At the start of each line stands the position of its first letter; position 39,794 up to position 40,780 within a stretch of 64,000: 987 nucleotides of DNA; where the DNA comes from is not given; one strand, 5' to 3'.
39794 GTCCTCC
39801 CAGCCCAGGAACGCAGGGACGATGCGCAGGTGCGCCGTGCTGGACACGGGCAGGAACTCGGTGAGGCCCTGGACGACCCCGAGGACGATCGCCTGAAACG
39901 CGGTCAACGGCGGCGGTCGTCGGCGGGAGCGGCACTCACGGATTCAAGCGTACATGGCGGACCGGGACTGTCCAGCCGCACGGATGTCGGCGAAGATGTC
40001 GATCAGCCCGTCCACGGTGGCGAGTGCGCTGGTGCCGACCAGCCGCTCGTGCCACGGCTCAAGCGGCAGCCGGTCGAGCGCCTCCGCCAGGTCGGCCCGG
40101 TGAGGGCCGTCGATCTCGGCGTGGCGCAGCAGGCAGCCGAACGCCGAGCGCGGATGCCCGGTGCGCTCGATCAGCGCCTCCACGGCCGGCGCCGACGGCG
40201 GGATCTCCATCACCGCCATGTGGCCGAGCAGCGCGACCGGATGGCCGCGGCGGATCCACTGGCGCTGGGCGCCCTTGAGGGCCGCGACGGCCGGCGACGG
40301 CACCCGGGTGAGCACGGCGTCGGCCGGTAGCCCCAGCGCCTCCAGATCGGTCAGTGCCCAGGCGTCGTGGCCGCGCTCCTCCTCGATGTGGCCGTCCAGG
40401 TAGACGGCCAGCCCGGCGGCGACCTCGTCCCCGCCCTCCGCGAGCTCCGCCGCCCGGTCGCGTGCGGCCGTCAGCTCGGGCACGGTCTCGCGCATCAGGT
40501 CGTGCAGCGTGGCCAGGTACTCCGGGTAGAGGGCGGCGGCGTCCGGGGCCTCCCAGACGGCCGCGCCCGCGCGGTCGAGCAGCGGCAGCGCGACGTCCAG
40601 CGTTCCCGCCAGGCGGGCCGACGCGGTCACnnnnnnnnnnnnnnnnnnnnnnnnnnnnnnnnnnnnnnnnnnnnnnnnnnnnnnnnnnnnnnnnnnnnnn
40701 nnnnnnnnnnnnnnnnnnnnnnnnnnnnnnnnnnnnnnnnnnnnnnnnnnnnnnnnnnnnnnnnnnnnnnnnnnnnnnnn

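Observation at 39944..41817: Three-gene peptide / radical SAM / heme-oxygenase-like cassette: candidate new RiPP or peptide-derived cofactor system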

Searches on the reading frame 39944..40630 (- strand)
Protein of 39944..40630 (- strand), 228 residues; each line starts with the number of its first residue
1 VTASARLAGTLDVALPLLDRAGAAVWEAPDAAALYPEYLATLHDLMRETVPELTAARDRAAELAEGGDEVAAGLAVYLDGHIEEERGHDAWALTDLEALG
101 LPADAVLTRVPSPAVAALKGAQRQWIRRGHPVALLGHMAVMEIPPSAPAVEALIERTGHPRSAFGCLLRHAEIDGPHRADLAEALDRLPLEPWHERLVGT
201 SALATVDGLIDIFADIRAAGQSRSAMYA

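Call 3: search_protein_families(library=pfam, proteins=[window:39944-40630:-], max_evalue=1)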
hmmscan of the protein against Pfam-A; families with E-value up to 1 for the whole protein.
window:39944-40630:- (228 aa): 1 family
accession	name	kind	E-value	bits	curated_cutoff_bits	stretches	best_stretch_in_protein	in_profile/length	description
PF14518.11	Haem_oxygenas_2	-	6e-10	39.6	28.9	1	80-196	42-163/177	Iron-containing redox enzyme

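Call 4: search_protein_families(library=ncbifam, proteins=[window:39944-40630:-], max_evalue=1)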
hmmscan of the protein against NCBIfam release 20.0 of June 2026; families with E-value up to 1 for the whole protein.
window:39944-40630:- (228 aa): 1 family
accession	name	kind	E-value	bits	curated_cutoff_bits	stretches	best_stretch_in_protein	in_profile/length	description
NF008221.0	PRK10992.1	equivalog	0.12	11.8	254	1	23-85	64-126/220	iron-sulfur cluster repair protein YtfE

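Call 25: find_homologous_proteins(query=window:39944-40630:-)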
Query window:39944-40630:- (228 aa): 118 proteins with E <= 0.001 among 8000 candidates.
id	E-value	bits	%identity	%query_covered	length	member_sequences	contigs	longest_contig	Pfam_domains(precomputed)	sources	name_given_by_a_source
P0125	2.2e-140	484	100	100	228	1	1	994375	PF14518.12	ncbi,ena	-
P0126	1.0e-55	207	53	95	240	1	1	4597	PF14518.12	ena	-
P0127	2.2e-55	206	51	93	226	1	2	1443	PF14518.12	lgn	-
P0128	3.4e-55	205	49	96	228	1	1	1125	PF14518.12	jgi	jgi:Iron-containing redox enzyme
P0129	1.1e-54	204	49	97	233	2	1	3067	PF14518.12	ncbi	ncbi:MAG: iron-containing redox enzyme family protein [Gaiellales bacterium]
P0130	3.2e-53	199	51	94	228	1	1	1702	PF14518.12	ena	-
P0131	1.5e-52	197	48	100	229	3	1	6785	PF14518.12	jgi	jgi:hypothetical protein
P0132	5.2e-52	195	48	99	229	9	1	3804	PF14518.12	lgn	-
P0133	1.1e-51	194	49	93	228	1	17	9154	PF14518.12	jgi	jgi:hypothetical protein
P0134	1.8e-51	193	50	92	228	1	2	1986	PF14518.12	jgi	jgi:hypothetical protein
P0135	3.2e-51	192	50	96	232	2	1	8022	PF14518.12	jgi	-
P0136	1.2e-50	191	51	96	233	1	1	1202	PF14518.12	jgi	-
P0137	1.2e-50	191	46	87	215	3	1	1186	PF14518.12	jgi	jgi:hypothetical protein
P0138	6.7e-50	188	49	94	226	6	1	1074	PF14518.12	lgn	-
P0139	1.5e-48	184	49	93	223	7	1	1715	PF14518.12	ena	-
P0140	3.0e-48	183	46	95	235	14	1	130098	PF14518.12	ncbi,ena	-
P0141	4.7e-48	182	48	94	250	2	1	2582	PF14518.12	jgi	jgi:hypothetical protein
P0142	6.3e-48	182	47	99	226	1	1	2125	PF14518.12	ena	-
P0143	8.4e-48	181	50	90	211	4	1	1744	PF14518.12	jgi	jgi:hypothetical protein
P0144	2.4e-47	180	50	93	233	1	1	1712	PF14518.12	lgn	-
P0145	2.7e-47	180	48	95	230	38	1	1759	PF14518.12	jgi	-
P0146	4.1e-47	179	47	90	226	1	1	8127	PF14518.12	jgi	jgi:heme oxygenase-like protein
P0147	4.7e-47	179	46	95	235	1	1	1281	PF14518.12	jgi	jgi:hypothetical protein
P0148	2.2e-46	177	44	98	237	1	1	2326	PF14518.12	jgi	jgi:hypothetical protein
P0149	2.4e-46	176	44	96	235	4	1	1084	PF14518.12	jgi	jgi:hypothetical protein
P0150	2.7e-46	176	46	97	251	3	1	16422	PF14518.12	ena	-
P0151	2.7e-46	176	49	93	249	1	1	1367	PF14518.12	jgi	jgi:hypothetical protein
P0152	4.2e-46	176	47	93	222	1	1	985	PF14518.12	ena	-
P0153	4.3e-46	176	48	84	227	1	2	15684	PF14518.12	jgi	jgi:heme oxygenase-like protein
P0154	2.3e-45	173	47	90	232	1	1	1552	PF14518.12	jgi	jgi:hypothetical protein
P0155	2.7e-45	173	45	94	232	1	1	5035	PF14518.12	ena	-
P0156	5.1e-45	172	45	96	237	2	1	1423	PF14518.12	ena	-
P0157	8.4e-45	171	48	90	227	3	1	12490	PF14518.12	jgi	jgi:hypothetical protein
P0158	1.0e-44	171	48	88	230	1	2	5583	PF14518.12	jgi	jgi:hypothetical protein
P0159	1.3e-44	171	47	89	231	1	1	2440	PF14518.12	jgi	jgi:heme oxygenase-like protein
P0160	1.4e-44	171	47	95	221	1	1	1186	PF14518.12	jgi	jgi:Iron-containing redox enzyme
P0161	2.3e-44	170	46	89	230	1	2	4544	PF14518.12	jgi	jgi:heme oxygenase-like protein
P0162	2.6e-44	170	46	95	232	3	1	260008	PF14518.12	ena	-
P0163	7.4e-44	168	45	96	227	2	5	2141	PF14518.12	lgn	-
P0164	8.1e-44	168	48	96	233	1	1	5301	PF14518.12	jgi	jgi:hypothetical protein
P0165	8.3e-44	168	47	91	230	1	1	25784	PF14518.12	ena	-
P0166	1.0e-43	168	44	94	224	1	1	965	PF14518.12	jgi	jgi:hypothetical protein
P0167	1.5e-43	167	45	87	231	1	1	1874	PF14518.12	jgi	jgi:pyrroloquinoline quinone (PQQ) biosynthesis protein C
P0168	1.6e-43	167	46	98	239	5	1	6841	PF14518.12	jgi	jgi:hypothetical protein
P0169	2.7e-43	167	48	88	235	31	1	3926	PF14518.12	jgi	jgi:hypothetical protein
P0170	3.1e-43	166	51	85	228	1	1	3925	PF14518.12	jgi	jgi:hypothetical protein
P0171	3.8e-43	166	49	93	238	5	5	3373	PF14518.12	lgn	-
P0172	4.2e-43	166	46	95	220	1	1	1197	PF14518.12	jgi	jgi:hypothetical protein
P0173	8.6e-43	165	50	82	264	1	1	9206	PF14518.12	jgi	jgi:heme oxygenase-like protein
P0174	8.7e-43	165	45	86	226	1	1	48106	PF14518.12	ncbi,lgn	-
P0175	1.1e-42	165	47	93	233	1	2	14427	PF14518.12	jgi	jgi:heme oxygenase-like protein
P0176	1.2e-42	164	48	89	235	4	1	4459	PF14518.12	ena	-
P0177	1.5e-42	164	47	90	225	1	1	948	PF14518.12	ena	-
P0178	1.7e-42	164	50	85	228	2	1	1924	PF14518.12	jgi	jgi:hypothetical protein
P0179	1.9e-42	164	46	89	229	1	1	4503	PF14518.12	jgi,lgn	jgi:hypothetical protein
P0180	2.2e-42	164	48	88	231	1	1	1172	PF14518.12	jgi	jgi:hypothetical protein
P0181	3.2e-42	163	44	96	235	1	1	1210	PF14518.12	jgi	jgi:hypothetical protein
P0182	4.7e-42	162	44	95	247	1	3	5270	PF14518.12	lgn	-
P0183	5.6e-42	162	47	88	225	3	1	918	PF14518.12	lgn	-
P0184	7.7e-42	162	52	74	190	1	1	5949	PF14518.12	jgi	jgi:hypothetical protein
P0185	1.4e-41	161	48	78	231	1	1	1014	PF14518.12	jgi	jgi:Iron-containing redox enzyme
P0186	2.2e-41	160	45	91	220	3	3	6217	PF14518.12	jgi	jgi:Iron-containing redox enzyme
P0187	2.4e-41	160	48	79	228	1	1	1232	PF14518.12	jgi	jgi:hypothetical protein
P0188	2.7e-41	160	45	88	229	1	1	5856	PF14518.12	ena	-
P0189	2.8e-41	160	49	79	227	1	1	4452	PF14518.12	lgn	-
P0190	2.9e-41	160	46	88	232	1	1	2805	PF14518.12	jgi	jgi:hypothetical protein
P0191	3.6e-41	160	42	94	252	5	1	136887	PF14518.12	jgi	jgi:hypothetical protein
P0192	3.7e-41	160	47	89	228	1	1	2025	PF14518.12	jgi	jgi:hypothetical protein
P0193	7.0e-41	159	46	86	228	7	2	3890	PF14518.12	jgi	jgi:hypothetical protein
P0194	1.2e-40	158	41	97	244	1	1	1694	PF14518.12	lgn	-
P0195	2.6e-40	157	44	95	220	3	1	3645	PF14518.12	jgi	jgi:hypothetical protein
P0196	4.1e-40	156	44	94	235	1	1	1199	PF14518.12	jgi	jgi:hypothetical protein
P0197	9.0e-40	155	44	96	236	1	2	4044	PF14518.12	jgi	jgi:heme oxygenase-like protein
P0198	9.5e-40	155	47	87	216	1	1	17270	PF14518.12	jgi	jgi:hypothetical protein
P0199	1.3e-39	154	44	89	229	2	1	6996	PF14518.12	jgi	jgi:Iron-containing redox enzyme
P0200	1.5e-39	154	46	86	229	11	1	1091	PF14518.12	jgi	jgi:hypothetical protein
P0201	1.8e-39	154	46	88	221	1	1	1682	PF14518.12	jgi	jgi:hypothetical protein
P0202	2.3e-39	154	43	97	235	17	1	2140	PF14518.12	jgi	jgi:heme oxygenase-like protein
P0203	3.5e-39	153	44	96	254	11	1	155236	PF14518.12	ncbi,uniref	ncbi:iron-containing redox enzyme family protein [Streptomyces sp. NPDC127117]|uniref:iron-containin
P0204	6.3e-39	152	45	89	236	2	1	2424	PF14518.12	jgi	jgi:hypothetical protein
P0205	1.9e-38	151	48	96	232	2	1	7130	PF14518.12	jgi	-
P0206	3.2e-38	150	47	87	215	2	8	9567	PF14518.12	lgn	-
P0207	6.5e-38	149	45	92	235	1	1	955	PF14518.12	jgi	jgi:hypothetical protein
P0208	9.0e-38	148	42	93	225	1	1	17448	PF14518.12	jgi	jgi:hypothetical protein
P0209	1.0e-37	148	47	81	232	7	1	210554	PF14518.12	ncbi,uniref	ncbi:iron-containing redox enzyme family protein [Streptomyces sp. NPDC096142]|uniref:iron-containin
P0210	1.0e-37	148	44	94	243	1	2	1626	PF14518.12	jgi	jgi:hypothetical protein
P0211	1.1e-37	148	43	87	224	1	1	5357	PF14518.12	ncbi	-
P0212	1.6e-37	148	45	86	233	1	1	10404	PF14518.12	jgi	jgi:hypothetical protein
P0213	8.7e-37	145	44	81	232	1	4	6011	PF14518.12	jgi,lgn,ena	jgi:hypothetical protein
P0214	9.2e-37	145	45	90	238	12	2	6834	PF14518.12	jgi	jgi:hypothetical protein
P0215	1.1e-36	145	45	88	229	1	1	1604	PF14518.12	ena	-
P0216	6.8e-36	142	53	68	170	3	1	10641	PF14518.12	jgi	jgi:Iron-containing redox enzyme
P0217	8.0e-36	142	43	98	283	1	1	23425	PF14518.12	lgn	-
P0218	1.5e-35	141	40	95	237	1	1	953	PF14518.12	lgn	-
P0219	6.8e-35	139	47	80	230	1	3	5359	PF14518.12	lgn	-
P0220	8.7e-35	139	57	62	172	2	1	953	PF14518.12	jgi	jgi:hypothetical protein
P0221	1.4e-34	138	45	92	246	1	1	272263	PF14518.12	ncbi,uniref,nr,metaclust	ncbi:iron-containing redox enzyme family protein [Streptomyces avicenniae]|uniref:iron-containing re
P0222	2.9e-34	137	47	83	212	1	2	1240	PF14518.12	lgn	-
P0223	3.5e-34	137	35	97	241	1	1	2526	PF14518.12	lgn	-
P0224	8.7e-34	135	43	94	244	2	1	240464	PF14518.12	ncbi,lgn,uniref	ncbi:iron-containing redox enzyme family protein [Streptomyces sp. NPDC005752]|uniref:iron-containin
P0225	1.1e-33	135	43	94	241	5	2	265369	PF14518.12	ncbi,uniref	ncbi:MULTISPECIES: iron-containing redox enzyme family protein [unclassified Streptomyces]|uniref:ir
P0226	1.5e-33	135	44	78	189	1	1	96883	PF14518.12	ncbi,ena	-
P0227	1.7e-33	134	41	86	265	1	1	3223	PF14518.12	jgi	jgi:hypothetical protein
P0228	3.8e-33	133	54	59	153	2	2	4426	PF14518.12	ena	-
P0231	6.5e-33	133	42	94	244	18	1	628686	PF14518.12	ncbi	ncbi:iron-containing redox enzyme family protein [Streptomyces sp. NPDC002125]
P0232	1.5e-32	131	50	66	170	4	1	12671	PF14518.12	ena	-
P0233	3.1e-32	130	44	84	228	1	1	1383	PF14518.12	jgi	jgi:hypothetical protein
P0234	2.1e-31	128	45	67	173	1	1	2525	PF14518.12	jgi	jgi:pyrroloquinoline quinone (PQQ) biosynthesis protein C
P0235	4.1e-31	127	42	75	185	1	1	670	PF14518.12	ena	-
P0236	5.1e-31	126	42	88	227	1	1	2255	PF14518.12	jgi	jgi:hypothetical protein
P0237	7.9e-31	126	46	77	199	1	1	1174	PF14518.12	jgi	jgi:hypothetical protein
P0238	1.6e-30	125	39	85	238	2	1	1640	PF14518.12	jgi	jgi:Iron-containing redox enzyme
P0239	3.5e-30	124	49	61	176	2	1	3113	PF14518.12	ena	-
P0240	1.6e-29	122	46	67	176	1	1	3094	PF14518.12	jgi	-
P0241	5.2e-20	90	47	43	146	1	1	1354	PF14518.12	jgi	jgi:Iron-containing redox enzyme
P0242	2.0e-9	56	36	75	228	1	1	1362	PF14518.12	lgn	-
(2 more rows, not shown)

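Call 26: search_solved_structures(query=window:39944-40630:-, max_evalue=10)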
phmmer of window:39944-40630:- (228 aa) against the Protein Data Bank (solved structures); distinct sequences matched with E-value up to 10: 1.
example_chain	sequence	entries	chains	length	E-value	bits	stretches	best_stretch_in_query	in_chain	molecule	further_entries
3dde_A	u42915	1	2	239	1.1e-06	32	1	76-186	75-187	TENA/THI-4 protein, Domain of Unknown Function with a Heme Oxygenase-like Fold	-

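Call 38: predict_structure(alignment_id=A4)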
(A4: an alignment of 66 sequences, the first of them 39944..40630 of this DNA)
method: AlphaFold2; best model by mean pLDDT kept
length: 228 residues; sequences in the alignment: 66
mean_pLDDT: 97.2   pTM: 0.92
mean pLDDT of the five models: 97.2, 96.7, 96.4, 96.4, 96.4
residues with pLDDT >= 90: 222; 70-90: 6; 50-70: 0; < 50: 0
segments of 3 or more residues with pLDDT < 50: none
pLDDT, mean of each block of 10 residues (from residue 1): 98 98 97 98 98 99 99 98 98 98 97 98 98 98 95 98 98 93 98 98 99 97 87
secondary structure, 60 per line:
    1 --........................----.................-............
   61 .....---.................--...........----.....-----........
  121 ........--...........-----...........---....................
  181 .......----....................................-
elements in order: H3-26 H31-47 H49-65 H69-85 H88-98 H103-107 H113-128 H131-141 H147-157 H161-187 H192-227

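Call 41: fold_search(model_id=the predicted structure, library=pdb)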
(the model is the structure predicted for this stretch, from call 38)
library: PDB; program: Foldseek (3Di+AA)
matches with E <= 10: 811; with E <= 0.001: 35
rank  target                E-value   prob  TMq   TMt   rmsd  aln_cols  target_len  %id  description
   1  3dde_A                3.0e-06  1.00  0.78  0.77   3.1       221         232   19  Crystal structure of a domain of unknown function with a heme oxygenase-like fold (sden_3740) from shewanella denitrif (released 2008-06-24)
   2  3dde_B                4.7e-06  1.00  0.73  0.72   4.6       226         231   19  Crystal structure of a domain of unknown function with a heme oxygenase-like fold (sden_3740) from shewanella denitrif (released 2008-06-24)
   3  3oql_B                7.8e-05  1.00  0.65  0.61   5.4       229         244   13  Crystal structure of a TenA homolog (PSPTO1738) from Pseudomonas syringae pv. tomato str. DC3000 at 2.54 A resolution (released 2010-10-06)
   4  3oql_C                1.2e-04  1.00  0.62  0.59   5.3       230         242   11  Crystal structure of a TenA homolog (PSPTO1738) from Pseudomonas syringae pv. tomato str. DC3000 at 2.54 A resolution (released 2010-10-06)
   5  3oql_A                1.2e-04  1.00  0.63  0.59   5.5       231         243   11  Crystal structure of a TenA homolog (PSPTO1738) from Pseudomonas syringae pv. tomato str. DC3000 at 2.54 A resolution (released 2010-10-06)
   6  1iw1_C                1.3e-04  1.00  0.59  0.63   5.6       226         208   14  Crystal structure of a heme oxygenase (HmuO) from Corynebacterium diphtheriae complexed with heme in the ferrous state (released 2003-04-04)
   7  4wwj_A                1.4e-04  1.00  0.68  0.61   5.0       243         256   12  UndA, an oxygen-activating, non-heme iron dependent desaturase/decarboxylase (released 2014-12-24)
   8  6p5q_B                1.8e-04  1.00  0.63  0.61   5.4       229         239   10  X-ray structure of Fe(II)-soaked UndA bound to lauric acid (released 2019-09-18)
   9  9fw4_B                2.0e-04  1.00  0.61  0.66   5.5       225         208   13  Crystal structure of Heme-Oxygenase mutant H20C from Corynebacterium diphtheriae complexed with Cobalt-porphyrine (Hum (released 2024-10-16)
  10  1wnv_B                2.2e-04  1.00  0.63  0.68   4.8       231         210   14  D136A mutant of Heme Oxygenase from Corynebacterium diphtheriae (HmuO) (released 2004-11-09)
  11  4gph_C                2.3e-04  1.00  0.68  0.72   4.0       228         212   13  Structure of HmuO, heme oxygenase from Corynebacterium diphtheriae, in complex with the putative reaction intermediate (released 2013-08-21)
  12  6p5q_A                2.6e-04  1.00  0.65  0.60   5.4       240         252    9  X-ray structure of Fe(II)-soaked UndA bound to lauric acid (released 2019-09-18)
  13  1v8x_A                2.6e-04  1.00  0.58  0.62   5.9       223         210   15  Crystal Structure of the Dioxygen-bound Heme Oxygenase from Corynebacterium diphtheriae (released 2004-05-18)
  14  9fy4_A                2.6e-04  1.00  0.55  0.58   6.0       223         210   14  Crystal structure of Heme-Oxygenase mutant I143K from Corynebacterium diphtheriae complexed with Cobalt-porphyrine (Hu (released 2024-10-16)
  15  4gpc_A                2.9e-04  1.00  0.55  0.59   6.3       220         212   16  Structure of the biliverdin-HmuO, heme oxygenase from Corynebacterium diphtheriae (released 2013-08-21)
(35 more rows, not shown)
